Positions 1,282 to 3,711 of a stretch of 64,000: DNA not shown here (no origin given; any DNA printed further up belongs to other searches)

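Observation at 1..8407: Seven-gene translationally coupled operon combining a THF-type demethylase, a gamma-glutamyl ligase, an ADP-forming CoA ligase, an ALDH, a crotonase and an acrylyl-CoA reductase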

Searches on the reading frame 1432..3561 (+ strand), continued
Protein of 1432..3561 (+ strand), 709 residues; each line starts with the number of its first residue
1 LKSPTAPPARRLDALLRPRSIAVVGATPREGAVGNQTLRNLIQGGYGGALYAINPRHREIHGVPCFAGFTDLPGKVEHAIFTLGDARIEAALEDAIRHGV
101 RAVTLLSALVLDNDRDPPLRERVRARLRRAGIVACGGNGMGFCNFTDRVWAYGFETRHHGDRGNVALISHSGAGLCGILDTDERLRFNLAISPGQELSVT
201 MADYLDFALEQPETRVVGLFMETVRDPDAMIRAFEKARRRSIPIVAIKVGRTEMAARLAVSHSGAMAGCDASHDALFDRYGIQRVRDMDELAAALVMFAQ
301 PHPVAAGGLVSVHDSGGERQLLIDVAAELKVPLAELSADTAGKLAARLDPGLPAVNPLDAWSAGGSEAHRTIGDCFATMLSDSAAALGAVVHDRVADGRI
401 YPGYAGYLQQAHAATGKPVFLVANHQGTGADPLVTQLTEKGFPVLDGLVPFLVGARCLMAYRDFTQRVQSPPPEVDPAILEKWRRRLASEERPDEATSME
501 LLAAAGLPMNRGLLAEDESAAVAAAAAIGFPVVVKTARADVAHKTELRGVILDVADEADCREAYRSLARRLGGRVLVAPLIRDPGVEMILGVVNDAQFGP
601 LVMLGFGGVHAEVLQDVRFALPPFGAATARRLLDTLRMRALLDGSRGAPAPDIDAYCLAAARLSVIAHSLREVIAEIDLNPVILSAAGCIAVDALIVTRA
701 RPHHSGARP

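Call 39: search_solved_structures(query=L007:18300-19496:-, max_evalue=1e-10)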
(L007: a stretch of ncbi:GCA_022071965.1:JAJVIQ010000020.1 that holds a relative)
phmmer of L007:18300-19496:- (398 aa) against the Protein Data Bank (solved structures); distinct sequences matched with E-value up to 1e-10: 29.
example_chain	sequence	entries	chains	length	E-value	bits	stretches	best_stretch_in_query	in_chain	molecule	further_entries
6y9c_A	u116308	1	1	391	1.1e-32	116.6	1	21-352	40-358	Carnitine monooxygenase oxygenase subunit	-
6y8j_A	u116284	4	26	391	1.5e-32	116.2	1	21-352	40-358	Carnitine monooxygenase oxygenase subunit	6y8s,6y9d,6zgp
2b1x_A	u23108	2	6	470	1.4e-29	106.4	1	15-218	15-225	naphthalene dioxygenase large subunit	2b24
9jp5_A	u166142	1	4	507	3.8e-29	105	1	20-214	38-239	Phthalate 3,4-dioxygenase alpha subunit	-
1uli_A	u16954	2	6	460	1.3e-28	103.3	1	23-210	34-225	biphenyl dioxygenase large subunit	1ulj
7yls_B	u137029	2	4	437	2.2e-28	102.5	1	26-216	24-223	Rieske (2Fe-2S) domain protein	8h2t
9o71_A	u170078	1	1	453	3.4e-28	101.9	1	26-216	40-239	Phenylpropionate dioxygenase-like ring-hydroxylating dioxygenase large terminal subunit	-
8k0a_A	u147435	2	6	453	2.7e-27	98.9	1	25-221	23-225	3-phenylpropionate/cinnamic acid dioxygenase subunit alpha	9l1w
3gzx_A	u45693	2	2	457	1.4e-25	93.2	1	18-208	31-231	Biphenyl dioxygenase subunit alpha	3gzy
1wql_A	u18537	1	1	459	1.2e-24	90.1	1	25-208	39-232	iron-sulfur protein large subunit of cumene dioxygenase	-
9vdb_A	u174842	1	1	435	3.5e-24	88.6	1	18-215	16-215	Ring hydroxylating dioxygenase, alpha subunit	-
3en1_A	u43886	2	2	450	1.2e-23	86.9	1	26-208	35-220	Benzene 1,2-dioxygenase subunit alpha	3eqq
2xsh_A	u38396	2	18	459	2.2e-23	86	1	23-205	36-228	BIPHENYL DIOXYGENASE SUBUNIT ALPHA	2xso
2xr8_A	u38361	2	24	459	2.2e-23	86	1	23-205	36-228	BIPHENYL DIOXYGENASE SUBUNIT ALPHA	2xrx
5aeu_A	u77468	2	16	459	2.2e-23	86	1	23-205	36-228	BIPHENYL DIOXYGENASE SUBUNIT ALPHA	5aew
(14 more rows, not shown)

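Call 43: search_dna_similar(query=window:1432-3561:+, collection=plasmids, mode=protein, max_rows=25, max_evalue=1e-30)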
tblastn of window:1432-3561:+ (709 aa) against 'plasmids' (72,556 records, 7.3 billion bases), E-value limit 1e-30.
Records with a match: 300; places in all: 365; records where one place covers at least 80% of the query: 296.
Best place of each record, by identity: <60% 300.
By first word of the organism name: Rhizobium 115; Pseudosulfitobacter 20; Sinorhizobium 20; Sphingobium 11; Variovorax 8; Sulfitobacter 6; Cupriavidus 6; Neorhizobium 6; Halobaculum 5; Roseomonas 5; and 57 more.
By predicted mobility (MOB-suite, as given by PLSDB): non-mobilizable 206; conjugative 73; mobilizable 21.
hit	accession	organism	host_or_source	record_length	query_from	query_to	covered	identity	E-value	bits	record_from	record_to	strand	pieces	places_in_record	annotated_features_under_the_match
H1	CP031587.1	Paracoccaceae bacterium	Isolate culture,marine surface water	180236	20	704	97%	37.8%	1e-121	408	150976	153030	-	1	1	acetyl coenzyme A synthetase (ADP forming), alpha domain protein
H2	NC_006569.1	Ruegeria pomeroyi DSS-3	-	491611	20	708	97%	36.9%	4e-96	333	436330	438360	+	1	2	acetate--CoA ligase family protein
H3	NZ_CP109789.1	Leisingera thetidis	-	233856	20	699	96%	36.5%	3e-109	372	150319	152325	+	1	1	acetate--CoA ligase family protein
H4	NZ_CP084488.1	Ensifer adhaerens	cellculture,soil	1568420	20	702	96%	35.8%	7e-90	315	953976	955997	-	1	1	none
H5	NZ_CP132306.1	Shinella sumterensis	Homo sapiens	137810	20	699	96%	34.1%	7e-102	350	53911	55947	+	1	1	acetate--CoA ligase family protein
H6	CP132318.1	Shinella sumterensis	Homo sapiens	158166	20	699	96%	34.1%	7e-102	350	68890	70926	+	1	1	acetate--CoA ligase family protein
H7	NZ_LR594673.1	Variovorax sp. PBL-E5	linuron-contaminated soil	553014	20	708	97%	33.6%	1e-71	261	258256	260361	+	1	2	acetate--CoA ligase family protein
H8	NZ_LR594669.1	Variovorax sp. SRS16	linuron-contaminated soil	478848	20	708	97%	33.5%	4e-74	269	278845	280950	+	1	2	acetate--CoA ligase family protein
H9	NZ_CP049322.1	Caballeronia sp. SBC2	whole organism,soil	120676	20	697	96%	32.7%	1e-72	264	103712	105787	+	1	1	acetate--CoA ligase family protein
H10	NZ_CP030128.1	Indioceanicola profundi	sediment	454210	20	705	97%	32.3%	1e-53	207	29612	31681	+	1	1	acetate--CoA ligase family protein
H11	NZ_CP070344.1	Variovorax sp. PDNC026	cell culture,Plastic debris in ...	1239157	20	702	96%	32.0%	8e-61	229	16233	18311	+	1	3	none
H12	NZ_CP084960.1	Sulfitobacter pontiacus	cell culture,Seawater from the North ...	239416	20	704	97%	31.7%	9e-64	238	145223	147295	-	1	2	acetate--CoA ligase family protein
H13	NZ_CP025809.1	Sulfitobacter sp. SK025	Marine surface water,North Sea (surface ...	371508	20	704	97%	31.7%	9e-64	238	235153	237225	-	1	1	acetate--CoA ligase family protein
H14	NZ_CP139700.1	Sulfitobacter pontiacus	Bacterial Culture,hydrothermal vent ...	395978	20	704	97%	31.7%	9e-64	238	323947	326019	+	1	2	acetate--CoA ligase family protein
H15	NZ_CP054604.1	Pseudosulfitobacter pseudonitzschiae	surface sea water,shallow sea, symbosis ...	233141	20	701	96%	31.7%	7e-63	235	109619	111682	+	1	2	acetate--CoA ligase family protein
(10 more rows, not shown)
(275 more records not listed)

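Call 44: search_dna_similar(query=L007:5592-7208:+, collection=plasmids, mode=protein, max_rows=25, max_evalue=1e-30)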
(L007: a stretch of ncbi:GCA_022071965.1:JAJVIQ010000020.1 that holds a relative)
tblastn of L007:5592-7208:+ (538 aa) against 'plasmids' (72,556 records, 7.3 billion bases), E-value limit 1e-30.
Records with a match: 65; places in all: 73; records where one place covers at least 80% of the query: 65.
Best place of each record, by identity: 60-80% 7; <60% 58.
By first word of the organism name: Sphingobium 13; Sulfitobacter 9; Shinella 5; Rhizobium 4; Aminobacter 4; Mesorhizobium 3; Novosphingobium 3; Tritonibacter 3; Agrobacterium 2; Halocatena 2; and 17 more.
By predicted mobility (MOB-suite, as given by PLSDB): non-mobilizable 56; conjugative 6; mobilizable 3.
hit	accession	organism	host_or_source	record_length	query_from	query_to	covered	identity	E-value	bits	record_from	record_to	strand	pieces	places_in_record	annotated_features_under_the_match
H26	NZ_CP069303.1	Shinella sp. PSBB067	monoisolate,Minnesota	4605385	1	526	98%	69.2%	0e+0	769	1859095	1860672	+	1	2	none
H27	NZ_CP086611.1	Shinella zoogloeoides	-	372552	1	537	100%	67.8%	0e+0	771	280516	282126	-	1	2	NAD(P)/FAD-dependent oxidoreductase (x2)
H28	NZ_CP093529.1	Shinella zoogloeoides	-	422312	1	537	100%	67.8%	0e+0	771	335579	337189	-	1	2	NAD(P)/FAD-dependent oxidoreductase (x2)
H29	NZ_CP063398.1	Rhizobium sp. SL42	Amphicarpaea bracteata,Whole ...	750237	1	537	100%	67.8%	0e+0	769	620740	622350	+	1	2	NAD(P)/FAD-dependent oxidoreductase (x2)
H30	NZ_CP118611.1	Ensifer adhaerens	Pure isolate,Rhizosphere of Cyperus ...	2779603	1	526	98%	68.8%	0e+0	770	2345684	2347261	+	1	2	none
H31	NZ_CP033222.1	Parasedimentitalea marina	Cell culture,deep seawater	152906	3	536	99%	64.8%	0e+0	739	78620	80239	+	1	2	NAD(P)/FAD-dependent oxidoreductase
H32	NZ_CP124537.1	Fuscovulum ytuae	pure culture,sediment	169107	4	535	99%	64.1%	0e+0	722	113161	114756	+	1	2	NAD(P)/FAD-dependent oxidoreductase | aminotransferase class III-fold pyridoxal phosphate-dependent enzyme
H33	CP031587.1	Paracoccaceae bacterium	Isolate culture,marine surface water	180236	4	529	98%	41.2%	2e-108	362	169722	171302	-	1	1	crtI_2: Phytoene desaturase (neurosporene-forming)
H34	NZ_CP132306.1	Shinella sumterensis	Homo sapiens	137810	2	524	97%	40.2%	2e-123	406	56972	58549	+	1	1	NAD(P)/FAD-dependent oxidoreductase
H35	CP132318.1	Shinella sumterensis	Homo sapiens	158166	2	524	97%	40.2%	2e-123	406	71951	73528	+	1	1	NAD(P)/FAD-dependent oxidoreductase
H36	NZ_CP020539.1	Sphingobium herbicidovorans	cell culture,soil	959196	2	524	97%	39.4%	2e-111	371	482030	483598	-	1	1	NAD(P)/FAD-dependent oxidoreductase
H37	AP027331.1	Sphingobium sp. TomTYG65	-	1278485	3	524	97%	39.5%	3e-111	371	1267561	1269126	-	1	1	FAD-dependent oxidoreductase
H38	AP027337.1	Sphingobium sp. TomTYG72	-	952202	1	525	98%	38.8%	9e-114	378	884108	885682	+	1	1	FAD-dependent oxidoreductase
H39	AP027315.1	Sphingobium sp. TomMM15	-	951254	1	525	98%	38.8%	1e-112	375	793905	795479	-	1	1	FAD-dependent oxidoreductase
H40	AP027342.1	Sphingobium sp. TomTYG74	-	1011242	1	525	98%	38.8%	1e-112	375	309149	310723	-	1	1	FAD-dependent oxidoreductase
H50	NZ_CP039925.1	Agrobacterium tumefaciens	-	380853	3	524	97%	37.2%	1e-93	320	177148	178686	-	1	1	NAD(P)/FAD-dependent oxidoreductase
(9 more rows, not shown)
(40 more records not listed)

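Call 45: get_annotated_region(hit=H27, flank=12000)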
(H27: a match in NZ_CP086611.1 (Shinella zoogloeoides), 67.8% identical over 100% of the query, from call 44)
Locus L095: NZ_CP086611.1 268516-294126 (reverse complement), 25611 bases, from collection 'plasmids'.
description: Shinella zoogloeoides strain ATCC 19623 plasmid unnamed1, complete sequence
organism: Shinella zoogloeoides (NCBI taxid 352475)
taxonomy: Bacteria; Pseudomonadota; Alphaproteobacteria; Hyphomicrobiales; Rhizobiaceae; Shinella; Shinella zoogloeoides
host: -; source: -; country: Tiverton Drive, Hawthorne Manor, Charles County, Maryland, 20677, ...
typing (MOB-suite, as given by PLSDB): non-mobilizable
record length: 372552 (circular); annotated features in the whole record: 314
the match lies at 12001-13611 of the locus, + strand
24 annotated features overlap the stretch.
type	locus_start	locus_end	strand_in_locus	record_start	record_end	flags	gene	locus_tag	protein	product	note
CDS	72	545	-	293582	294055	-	-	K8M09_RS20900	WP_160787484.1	VOC family protein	-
CDS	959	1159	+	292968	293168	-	-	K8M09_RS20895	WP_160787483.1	cold-shock protein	-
CDS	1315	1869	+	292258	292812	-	recX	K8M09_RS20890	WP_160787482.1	recombination regulator RecX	-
CDS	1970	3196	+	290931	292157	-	-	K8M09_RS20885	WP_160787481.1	DUF2325 domain-containing protein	-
CDS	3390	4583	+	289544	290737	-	-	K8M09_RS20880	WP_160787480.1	aromatic ring-hydroxylating dioxygenase subunit alpha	-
CDS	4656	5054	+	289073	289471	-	-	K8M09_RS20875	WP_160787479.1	hypothetical protein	-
CDS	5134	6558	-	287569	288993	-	-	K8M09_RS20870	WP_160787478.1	aminotransferase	-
CDS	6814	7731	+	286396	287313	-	-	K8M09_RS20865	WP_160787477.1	ABC transporter permease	GO:0055085 - transmembrane transport [Evidence IEA]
CDS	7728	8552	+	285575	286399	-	-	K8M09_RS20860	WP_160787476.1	ABC transporter permease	GO:0055085 - transmembrane transport [Evidence IEA]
CDS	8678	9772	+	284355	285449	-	-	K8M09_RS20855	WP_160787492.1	ABC transporter ATP-binding protein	-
CDS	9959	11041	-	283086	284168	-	-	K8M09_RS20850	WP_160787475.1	ABC transporter substrate-binding protein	-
CDS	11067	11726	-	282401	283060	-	-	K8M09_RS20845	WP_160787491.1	TetR family transcriptional regulator C-terminal domain-containing protein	-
CDS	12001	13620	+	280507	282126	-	-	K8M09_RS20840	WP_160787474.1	NAD(P)/FAD-dependent oxidoreductase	-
CDS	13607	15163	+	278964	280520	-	-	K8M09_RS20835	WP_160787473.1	NAD(P)/FAD-dependent oxidoreductase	-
CDS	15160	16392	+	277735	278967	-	-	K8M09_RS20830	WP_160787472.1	aminomethyltransferase family protein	-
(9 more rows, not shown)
